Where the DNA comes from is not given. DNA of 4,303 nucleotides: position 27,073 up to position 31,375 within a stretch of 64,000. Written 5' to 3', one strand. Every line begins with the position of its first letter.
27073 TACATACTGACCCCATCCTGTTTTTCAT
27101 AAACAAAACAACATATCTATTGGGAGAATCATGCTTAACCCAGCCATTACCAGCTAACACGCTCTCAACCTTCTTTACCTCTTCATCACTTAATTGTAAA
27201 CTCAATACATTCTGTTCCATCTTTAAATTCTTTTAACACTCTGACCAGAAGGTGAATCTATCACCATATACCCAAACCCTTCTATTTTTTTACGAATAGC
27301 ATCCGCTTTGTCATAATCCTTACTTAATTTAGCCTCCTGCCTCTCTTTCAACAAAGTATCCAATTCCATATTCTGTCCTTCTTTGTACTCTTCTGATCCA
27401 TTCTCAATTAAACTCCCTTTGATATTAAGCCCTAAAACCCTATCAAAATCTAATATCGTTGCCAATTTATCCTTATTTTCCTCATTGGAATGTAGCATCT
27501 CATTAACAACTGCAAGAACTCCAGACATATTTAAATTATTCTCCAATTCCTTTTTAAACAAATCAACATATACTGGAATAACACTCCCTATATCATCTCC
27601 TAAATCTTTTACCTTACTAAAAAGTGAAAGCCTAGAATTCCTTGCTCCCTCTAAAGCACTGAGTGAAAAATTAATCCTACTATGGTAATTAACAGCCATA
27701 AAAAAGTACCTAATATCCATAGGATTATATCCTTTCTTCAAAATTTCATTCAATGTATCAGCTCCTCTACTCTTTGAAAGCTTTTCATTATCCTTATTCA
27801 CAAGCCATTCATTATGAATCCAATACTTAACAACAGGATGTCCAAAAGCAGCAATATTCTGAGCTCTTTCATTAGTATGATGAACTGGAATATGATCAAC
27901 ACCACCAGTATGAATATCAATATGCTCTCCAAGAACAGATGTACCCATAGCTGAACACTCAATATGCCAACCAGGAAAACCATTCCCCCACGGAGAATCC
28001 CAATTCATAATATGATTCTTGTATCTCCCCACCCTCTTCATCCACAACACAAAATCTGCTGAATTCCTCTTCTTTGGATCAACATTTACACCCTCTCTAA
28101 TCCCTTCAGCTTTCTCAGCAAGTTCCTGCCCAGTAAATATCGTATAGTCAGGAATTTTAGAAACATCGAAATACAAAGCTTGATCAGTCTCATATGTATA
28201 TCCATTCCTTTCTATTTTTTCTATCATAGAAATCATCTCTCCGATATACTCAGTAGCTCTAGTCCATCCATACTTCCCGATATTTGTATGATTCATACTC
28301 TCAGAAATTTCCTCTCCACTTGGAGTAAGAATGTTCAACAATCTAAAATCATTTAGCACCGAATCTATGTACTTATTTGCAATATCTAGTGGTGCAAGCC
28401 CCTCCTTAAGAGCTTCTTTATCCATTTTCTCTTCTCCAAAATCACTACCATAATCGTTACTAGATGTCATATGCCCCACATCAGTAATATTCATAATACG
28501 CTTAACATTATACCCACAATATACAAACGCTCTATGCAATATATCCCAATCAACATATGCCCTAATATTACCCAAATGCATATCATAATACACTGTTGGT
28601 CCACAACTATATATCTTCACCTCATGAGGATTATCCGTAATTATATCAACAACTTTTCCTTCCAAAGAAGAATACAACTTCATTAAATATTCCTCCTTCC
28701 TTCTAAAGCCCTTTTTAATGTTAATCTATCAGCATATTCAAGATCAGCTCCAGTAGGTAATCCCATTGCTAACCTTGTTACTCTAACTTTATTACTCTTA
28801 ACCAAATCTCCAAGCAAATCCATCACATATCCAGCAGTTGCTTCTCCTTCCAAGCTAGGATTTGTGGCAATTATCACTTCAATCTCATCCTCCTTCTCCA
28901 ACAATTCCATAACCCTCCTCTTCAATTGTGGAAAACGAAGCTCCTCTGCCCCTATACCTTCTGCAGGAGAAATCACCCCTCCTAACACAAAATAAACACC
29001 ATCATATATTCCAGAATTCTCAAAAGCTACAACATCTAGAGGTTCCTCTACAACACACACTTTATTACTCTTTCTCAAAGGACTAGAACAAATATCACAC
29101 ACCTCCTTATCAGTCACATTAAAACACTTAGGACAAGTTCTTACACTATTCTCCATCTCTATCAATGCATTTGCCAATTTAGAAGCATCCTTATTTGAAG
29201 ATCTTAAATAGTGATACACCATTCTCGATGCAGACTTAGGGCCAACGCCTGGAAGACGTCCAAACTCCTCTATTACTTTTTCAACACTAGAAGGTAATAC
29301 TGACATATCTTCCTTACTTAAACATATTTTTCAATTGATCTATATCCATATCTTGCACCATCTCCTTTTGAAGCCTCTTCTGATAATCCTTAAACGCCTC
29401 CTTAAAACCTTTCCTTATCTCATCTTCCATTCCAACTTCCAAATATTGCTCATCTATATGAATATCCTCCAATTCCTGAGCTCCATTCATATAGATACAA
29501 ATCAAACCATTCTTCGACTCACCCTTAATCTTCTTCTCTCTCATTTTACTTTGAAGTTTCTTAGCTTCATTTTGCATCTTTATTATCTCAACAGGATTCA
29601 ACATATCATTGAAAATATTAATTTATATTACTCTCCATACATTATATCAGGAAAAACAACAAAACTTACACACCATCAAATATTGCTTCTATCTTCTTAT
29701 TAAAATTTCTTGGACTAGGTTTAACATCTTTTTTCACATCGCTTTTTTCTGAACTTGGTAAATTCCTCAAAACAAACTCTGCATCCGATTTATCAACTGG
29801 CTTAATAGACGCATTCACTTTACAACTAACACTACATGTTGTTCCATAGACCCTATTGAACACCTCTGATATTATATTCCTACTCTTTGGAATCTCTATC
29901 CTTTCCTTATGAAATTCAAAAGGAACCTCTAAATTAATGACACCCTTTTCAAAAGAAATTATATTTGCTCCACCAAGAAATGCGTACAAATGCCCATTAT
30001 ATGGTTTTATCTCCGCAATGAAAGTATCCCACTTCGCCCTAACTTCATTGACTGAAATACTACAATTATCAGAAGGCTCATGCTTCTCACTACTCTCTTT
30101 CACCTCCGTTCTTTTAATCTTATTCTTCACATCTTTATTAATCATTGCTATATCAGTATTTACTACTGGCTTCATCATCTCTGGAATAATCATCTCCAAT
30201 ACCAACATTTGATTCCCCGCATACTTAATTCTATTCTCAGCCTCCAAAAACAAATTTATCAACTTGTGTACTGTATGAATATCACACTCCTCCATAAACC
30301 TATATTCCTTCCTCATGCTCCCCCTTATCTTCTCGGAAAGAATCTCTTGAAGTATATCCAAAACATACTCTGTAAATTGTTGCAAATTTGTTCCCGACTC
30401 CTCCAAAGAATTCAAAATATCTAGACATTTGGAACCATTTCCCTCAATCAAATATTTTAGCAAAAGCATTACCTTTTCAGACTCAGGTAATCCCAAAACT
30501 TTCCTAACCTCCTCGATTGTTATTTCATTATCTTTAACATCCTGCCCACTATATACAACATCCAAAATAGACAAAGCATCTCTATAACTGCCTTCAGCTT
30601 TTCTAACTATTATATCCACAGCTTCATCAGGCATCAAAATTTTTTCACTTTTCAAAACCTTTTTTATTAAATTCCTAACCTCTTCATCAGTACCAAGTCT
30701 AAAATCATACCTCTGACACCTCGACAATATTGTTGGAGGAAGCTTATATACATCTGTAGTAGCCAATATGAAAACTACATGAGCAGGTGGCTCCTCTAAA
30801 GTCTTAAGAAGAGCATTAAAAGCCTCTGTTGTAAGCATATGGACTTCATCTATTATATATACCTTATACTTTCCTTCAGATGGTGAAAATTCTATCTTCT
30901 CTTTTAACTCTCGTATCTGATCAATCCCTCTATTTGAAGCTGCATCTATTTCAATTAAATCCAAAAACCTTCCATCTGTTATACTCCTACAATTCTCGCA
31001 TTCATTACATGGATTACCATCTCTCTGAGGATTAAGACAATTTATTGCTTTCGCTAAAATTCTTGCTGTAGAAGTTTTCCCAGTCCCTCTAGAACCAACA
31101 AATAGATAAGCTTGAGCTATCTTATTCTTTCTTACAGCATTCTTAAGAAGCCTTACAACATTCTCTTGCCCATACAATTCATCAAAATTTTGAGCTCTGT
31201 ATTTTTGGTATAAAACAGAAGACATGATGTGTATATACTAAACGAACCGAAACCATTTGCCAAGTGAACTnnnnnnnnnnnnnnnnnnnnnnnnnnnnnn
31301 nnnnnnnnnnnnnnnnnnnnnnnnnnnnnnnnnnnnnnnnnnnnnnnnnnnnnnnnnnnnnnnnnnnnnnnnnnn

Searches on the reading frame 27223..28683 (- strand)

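Call 14: search_protein_families(library=pfam, proteins=[window:27223-28683:-], max_evalue=0.001)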
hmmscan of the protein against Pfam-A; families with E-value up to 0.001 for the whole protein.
window:27223-28683:- (486 aa): 3 families
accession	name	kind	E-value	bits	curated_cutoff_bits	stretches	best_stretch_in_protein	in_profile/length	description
PF01406.26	tRNA-synt_1e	-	4.9e-76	256.4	27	1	19-348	7-300/301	tRNA synthetases class I (C) catalytic domain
PF09334.17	tRNA-synt_1g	-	4.2e-07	29.5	20.1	0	34-120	13-85/391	tRNA synthetases class I (M)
PF23493.1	CysS_C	-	4.6e-05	23.9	23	1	440-481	7-48/51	Cysteinyl-tRNA ligase anticodon binding domain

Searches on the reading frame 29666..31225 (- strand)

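Call 14: search_protein_families(library=pfam, proteins=[window:29666-31225:-], max_evalue=0.001)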
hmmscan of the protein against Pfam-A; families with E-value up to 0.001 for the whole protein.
window:29666-31225:- (519 aa): 15 families
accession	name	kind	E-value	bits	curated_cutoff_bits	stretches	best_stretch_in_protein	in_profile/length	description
PF13177.12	DNA_pol3_delta2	-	2.5e-50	171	27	1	19-176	1-158/161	DNA polymerase III, delta subunit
PF00004.35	AAA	-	1.1e-13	52.2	21.2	1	41-172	2-125/131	ATPase family associated with various cellular activities (AAA)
PF12169.13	DNA_pol3_gamma3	-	1.5e-09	38.2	24.4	1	236-347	2-124/143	DNA polymerase III subunits gamma and tau domain III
PF22608.2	DNAX_ATPase_lid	-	7.1e-09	35.8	27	1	183-222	2-41/49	DNA polymerase III clamp loader subunit, ATPase lid domain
PF07728.20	AAA_5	-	1e-06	29.3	22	1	41-148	3-95/139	AAA domain (dynein-related subfamily)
PF06068.19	TIP49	-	1.1e-06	28.5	23.8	0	122-156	277-310/347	TIP49 P-loop domain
PF13401.12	AAA_22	-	1.1e-05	26.2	27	1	38-155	6-121/130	AAA domain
PF13604.12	AAA_30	-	3.5e-05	24.1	27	0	117-153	87-122/191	AAA domain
PF13245.12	AAA_19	-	7.8e-05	23.3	25.1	0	29-153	3-123/134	AAA domain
PF16193.11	AAA_assoc_2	-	0.00018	22.2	34.3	0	194-244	3-55/81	AAA C-terminal domain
PF05496.18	RuvB_N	-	0.0002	21.6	27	0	10-62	2-58/159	Holliday junction DNA helicase RuvB P-loop domain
PF12775.13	AAA_7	-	0.0002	21.4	25.8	0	37-60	33-56/181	P-loop containing dynein motor region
PF04851.21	ResIII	-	0.00026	21.4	22.5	0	108-144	114-151/164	Type III restriction enzyme, res subunit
PF13191.12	AAA_16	-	0.00031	21.7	32.6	0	16-76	1-63/167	AAA ATPase domain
PF20964.2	DnaX_C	-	0.00031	21.1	26.2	1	390-478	7-95/113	DNA polymerase III subunit tau, C-terminal domain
